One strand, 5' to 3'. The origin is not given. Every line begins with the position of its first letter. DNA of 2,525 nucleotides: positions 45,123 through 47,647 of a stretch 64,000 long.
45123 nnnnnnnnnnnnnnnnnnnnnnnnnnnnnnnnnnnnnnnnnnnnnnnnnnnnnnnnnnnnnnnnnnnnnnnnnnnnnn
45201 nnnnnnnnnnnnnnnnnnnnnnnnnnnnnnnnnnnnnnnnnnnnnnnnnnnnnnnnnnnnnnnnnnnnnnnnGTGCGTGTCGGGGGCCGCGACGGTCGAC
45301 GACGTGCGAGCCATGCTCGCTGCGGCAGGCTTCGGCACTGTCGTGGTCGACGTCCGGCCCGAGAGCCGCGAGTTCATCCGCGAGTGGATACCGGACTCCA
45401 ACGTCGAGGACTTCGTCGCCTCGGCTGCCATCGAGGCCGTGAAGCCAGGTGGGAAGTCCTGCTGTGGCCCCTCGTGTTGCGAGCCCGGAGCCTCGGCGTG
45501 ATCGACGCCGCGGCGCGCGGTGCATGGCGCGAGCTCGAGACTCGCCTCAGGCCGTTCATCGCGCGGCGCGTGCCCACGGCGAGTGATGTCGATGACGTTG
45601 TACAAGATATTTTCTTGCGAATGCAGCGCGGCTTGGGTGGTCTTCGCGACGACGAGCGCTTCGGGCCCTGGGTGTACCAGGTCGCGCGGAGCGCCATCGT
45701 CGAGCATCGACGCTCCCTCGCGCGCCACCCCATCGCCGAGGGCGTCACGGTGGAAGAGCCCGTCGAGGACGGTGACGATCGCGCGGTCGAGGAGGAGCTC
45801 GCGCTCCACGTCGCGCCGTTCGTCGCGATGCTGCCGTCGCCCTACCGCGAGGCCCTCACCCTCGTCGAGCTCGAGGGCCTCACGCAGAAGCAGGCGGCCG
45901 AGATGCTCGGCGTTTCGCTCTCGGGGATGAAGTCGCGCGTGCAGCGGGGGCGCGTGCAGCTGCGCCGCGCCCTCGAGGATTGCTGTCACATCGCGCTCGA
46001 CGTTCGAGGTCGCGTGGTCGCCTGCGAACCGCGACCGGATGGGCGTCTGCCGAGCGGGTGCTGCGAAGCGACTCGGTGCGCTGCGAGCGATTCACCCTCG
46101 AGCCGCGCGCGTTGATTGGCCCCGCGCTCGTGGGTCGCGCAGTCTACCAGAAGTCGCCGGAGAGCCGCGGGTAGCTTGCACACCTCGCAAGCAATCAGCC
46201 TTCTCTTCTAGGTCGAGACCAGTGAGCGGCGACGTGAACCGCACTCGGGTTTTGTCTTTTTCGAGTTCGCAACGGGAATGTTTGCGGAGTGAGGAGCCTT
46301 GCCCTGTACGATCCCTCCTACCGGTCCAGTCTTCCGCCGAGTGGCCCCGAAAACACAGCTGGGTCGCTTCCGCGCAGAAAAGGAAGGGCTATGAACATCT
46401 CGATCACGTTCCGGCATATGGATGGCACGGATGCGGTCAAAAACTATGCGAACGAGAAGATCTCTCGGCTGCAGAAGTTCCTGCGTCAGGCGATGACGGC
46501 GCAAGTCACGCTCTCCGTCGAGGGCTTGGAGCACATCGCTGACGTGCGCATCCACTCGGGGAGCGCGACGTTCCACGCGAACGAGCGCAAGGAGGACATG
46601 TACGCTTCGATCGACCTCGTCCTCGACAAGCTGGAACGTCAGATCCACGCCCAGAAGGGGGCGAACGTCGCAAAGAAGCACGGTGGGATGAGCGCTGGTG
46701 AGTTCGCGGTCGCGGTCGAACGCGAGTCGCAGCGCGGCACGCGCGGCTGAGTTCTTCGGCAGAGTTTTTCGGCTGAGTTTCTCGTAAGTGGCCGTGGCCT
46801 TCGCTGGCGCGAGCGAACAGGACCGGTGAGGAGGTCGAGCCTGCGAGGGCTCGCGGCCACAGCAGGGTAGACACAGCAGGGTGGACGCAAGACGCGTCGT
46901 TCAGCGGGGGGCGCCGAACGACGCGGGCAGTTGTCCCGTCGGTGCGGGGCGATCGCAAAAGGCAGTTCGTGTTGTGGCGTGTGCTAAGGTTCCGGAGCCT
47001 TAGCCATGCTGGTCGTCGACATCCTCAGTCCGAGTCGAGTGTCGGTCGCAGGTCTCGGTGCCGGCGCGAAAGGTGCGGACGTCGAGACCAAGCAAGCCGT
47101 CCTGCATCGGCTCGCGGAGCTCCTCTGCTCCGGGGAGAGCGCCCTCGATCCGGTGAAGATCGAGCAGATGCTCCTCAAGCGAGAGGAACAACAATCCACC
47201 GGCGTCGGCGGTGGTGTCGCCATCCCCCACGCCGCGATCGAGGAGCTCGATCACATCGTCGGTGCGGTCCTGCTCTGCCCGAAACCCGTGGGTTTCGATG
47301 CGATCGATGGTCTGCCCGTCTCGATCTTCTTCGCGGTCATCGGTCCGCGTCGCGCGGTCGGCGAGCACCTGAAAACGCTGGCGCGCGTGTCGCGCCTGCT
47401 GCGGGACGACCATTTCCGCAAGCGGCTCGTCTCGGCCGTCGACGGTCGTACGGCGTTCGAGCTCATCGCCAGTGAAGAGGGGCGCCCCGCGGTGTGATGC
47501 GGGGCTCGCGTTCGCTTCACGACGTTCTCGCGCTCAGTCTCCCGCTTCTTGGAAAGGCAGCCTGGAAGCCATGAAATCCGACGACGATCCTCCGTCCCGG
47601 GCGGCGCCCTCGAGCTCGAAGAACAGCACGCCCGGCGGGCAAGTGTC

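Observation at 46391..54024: Complete hpf-ptsN-hprK-rapZ-HPr-EI cluster extended by a beta-propeller lipoprotein and a YceI-like gene through serial 4-nt start/stop overlaps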

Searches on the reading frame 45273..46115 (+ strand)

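Call 11: search_protein_families(library=pfam, proteins=[window:45273-46115:+], max_evalue=0.01)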
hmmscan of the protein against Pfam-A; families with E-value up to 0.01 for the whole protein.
window:45273-46115:+ (280 aa): 5 families
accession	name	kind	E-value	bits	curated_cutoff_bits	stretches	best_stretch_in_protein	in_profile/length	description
PF08281.18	Sigma70_r4_2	-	1.3e-13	50.8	25.7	1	184-230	8-54/54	Sigma-70, region 4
PF04542.20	Sigma70_r2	-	3.6e-10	39.9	24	1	87-151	4-70/71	Sigma-70 region 2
PF04545.22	Sigma70_r4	-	4.4e-06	26.6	24.1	1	191-231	9-49/50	Sigma-70, region 4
PF22233.2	PhyR_sigma-like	-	0.0015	18.7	27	1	191-218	8-35/50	Response regulator PhyR, sigma-like domain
PF02001.22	DUF134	-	0.0027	18.7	27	1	193-236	41-84/98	Protein of unknown function DUF134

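Call 12: search_protein_families(library=ncbifam, proteins=[window:45273-46115:+], max_evalue=0.01)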
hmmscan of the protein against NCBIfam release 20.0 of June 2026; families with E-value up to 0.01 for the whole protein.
window:45273-46115:+ (280 aa): 74 families (the best 25 are shown)
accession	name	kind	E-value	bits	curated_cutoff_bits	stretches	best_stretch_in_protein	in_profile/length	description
NF007215.0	PRK09637.1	equivalog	9.3e-49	165.9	212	1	84-254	6-174/181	RNA polymerase sigma factor SigZ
TIGR02959.1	SigZ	equivalog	9.7e-48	162.2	168.65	1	85-253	1-167/170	RNA polymerase sigma factor SigZ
NF004113.0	PRK05602.1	equivalog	3.1e-20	72.7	208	1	96-236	61-203/211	RNA polymerase sigma factor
NF009171.0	PRK12518.1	equivalog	7.6e-19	68.3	208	1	85-235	33-185/191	RNA polymerase sigma factor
TIGR02937.1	sigma70-ECF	superfamily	1.7e-18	66.8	42.9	1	90-234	12-165/165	sigma-70 family RNA polymerase sigma factor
NF007225.0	PRK09643.1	equivalog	4.7e-18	65.6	190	1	92-236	40-184/204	RNA polymerase sigma factor SigM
TIGR02950.1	SigM_subfam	subfamily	1.8e-16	60.4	147.95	1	106-234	27-158/159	RNA polymerase sigma factor, SigM family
TIGR02989.1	Sig-70_gvs1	subfamily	1.9e-16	60.4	124.55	1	85-232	7-156/158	RNA polymerase sigma-70 factor, Rhodopirellula/Verrucomicrobium family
NF009188.0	PRK12536.1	subfamily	1.5e-15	57.6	250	1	78-230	29-182/190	RNA polymerase sigma factor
NF009166.1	PRK12513.1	equivalog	2.2e-15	56.9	206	1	91-236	34-188/193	RNA polymerase sigma factor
TIGR02983.1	SigE-fam_strep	subfamily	2.3e-15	56.9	141.55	1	101-235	28-159/162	SigE family RNA polymerase sigma factor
TIGR02939.1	RpoE_Sigma70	equivalog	1.6e-14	54.4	236.15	1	90-234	31-186/190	RNA polymerase sigma factor RpoE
NF009164.0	PRK12511.1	equivalog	3.7e-14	52.6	185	1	99-238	24-162/182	RNA polymerase sigma factor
TIGR02985.1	Sig70_bacteroi1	subfamily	1.1e-13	51.8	126.4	1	86-234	8-162/162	RNA polymerase sigma-70 factor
NF007227.0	PRK09645.1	subfamily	2.9e-13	50.1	202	1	94-237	28-173/177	sigma-70 family RNA polymerase sigma factor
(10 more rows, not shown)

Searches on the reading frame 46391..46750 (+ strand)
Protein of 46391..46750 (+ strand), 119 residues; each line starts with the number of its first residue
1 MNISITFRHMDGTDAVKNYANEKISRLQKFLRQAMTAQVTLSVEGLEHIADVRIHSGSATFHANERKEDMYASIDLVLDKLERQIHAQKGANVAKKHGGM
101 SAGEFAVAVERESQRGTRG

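Call 11: search_protein_families(library=pfam, proteins=[window:46391-46750:+], max_evalue=0.01)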
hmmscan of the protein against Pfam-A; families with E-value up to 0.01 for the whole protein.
window:46391-46750:+ (119 aa): 1 family
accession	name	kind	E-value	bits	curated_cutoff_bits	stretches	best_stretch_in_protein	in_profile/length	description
PF02482.25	Ribosomal_S30AE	-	6.7e-24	84.9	23.7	1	3-89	1-84/88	Sigma 54 modulation protein / S30EA ribosomal protein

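Call 12: search_protein_families(library=ncbifam, proteins=[window:46391-46750:+], max_evalue=0.01)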
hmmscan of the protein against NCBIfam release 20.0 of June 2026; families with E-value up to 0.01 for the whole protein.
window:46391-46750:+ (119 aa): 3 families
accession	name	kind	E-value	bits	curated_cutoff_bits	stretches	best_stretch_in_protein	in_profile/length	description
TIGR00741.1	yfiA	equivalog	2.1e-22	79.5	40.9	1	1-90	1-93/102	ribosome hibernation-promoting factor, HPF/YfiA family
NF007780.0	PRK10470.1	equivalog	4.8e-17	62.1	125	1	1-89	1-89/95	ribosome hibernation promoting factor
NF007654.0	PRK10324.1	equivalog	1.8e-12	47.8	158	1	1-92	1-92/113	ribosome-associated translation inhibitor RaiA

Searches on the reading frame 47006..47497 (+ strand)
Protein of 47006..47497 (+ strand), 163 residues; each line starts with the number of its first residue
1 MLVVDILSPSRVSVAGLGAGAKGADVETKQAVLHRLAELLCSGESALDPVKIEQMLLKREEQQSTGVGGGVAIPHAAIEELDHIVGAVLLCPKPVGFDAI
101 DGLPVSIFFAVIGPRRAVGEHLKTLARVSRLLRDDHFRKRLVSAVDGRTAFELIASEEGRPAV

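Call 11: search_protein_families(library=pfam, proteins=[window:47006-47497:+], max_evalue=0.01)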
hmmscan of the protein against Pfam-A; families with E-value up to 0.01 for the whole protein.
window:47006-47497:+ (163 aa): 1 family
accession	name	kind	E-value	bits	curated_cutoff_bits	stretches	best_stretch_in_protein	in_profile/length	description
PF00359.27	PTS_EIIA_2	-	3.8e-24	85.8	27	1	25-155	13-142/144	Phosphoenolpyruvate-dependent sugar phosphotransferase system, EIIA 2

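Call 12: search_protein_families(library=ncbifam, proteins=[window:47006-47497:+], max_evalue=0.01)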
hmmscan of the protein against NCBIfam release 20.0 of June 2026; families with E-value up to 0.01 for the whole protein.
window:47006-47497:+ (163 aa): 8 families
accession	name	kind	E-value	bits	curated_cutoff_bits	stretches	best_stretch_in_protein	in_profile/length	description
TIGR01419.1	nitro_reg_IIA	equivalog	1.4e-22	80.1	138.7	1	26-145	17-134/145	PTS IIA-like nitrogen regulatory protein PtsN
NF008145.0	PRK10896.1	equivalog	7.8e-21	74.4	221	1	25-159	24-158/161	PTS IIA-like nitrogen regulatory protein PtsN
TIGR00848.1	fruA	subfamily_domain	1.3e-20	73.6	103.5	1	26-141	13-129/129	fructose PTS transporter subunit IIA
NF007389.0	PRK09913.1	equivalog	1.5e-13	50.9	151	1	27-154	16-142/148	PTS fructose transporter subunit IIA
NF008319.0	PRK11109.1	equivalog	3.4e-10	39.8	302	1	23-157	12-142/376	fused PTS fructose transporter subunit IIA/HPr protein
NF007293.0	PRK09765.1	equivalog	2.1e-08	33.1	763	1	24-153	17-148/639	PTS 2-O-a-mannosyl-D-glycerate transporter subunit IIABC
NF011663.0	PRK15083.1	subfamily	4.8e-07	28.2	589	1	28-157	510-637/639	PTS mannitol transporter subunit IICBA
NF010351.0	PRK13779.1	equivalog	5.6e-06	25.5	766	1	52-151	39-136/503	bifunctional PTS system fructose-specific transporter subunit IIA/HPr protein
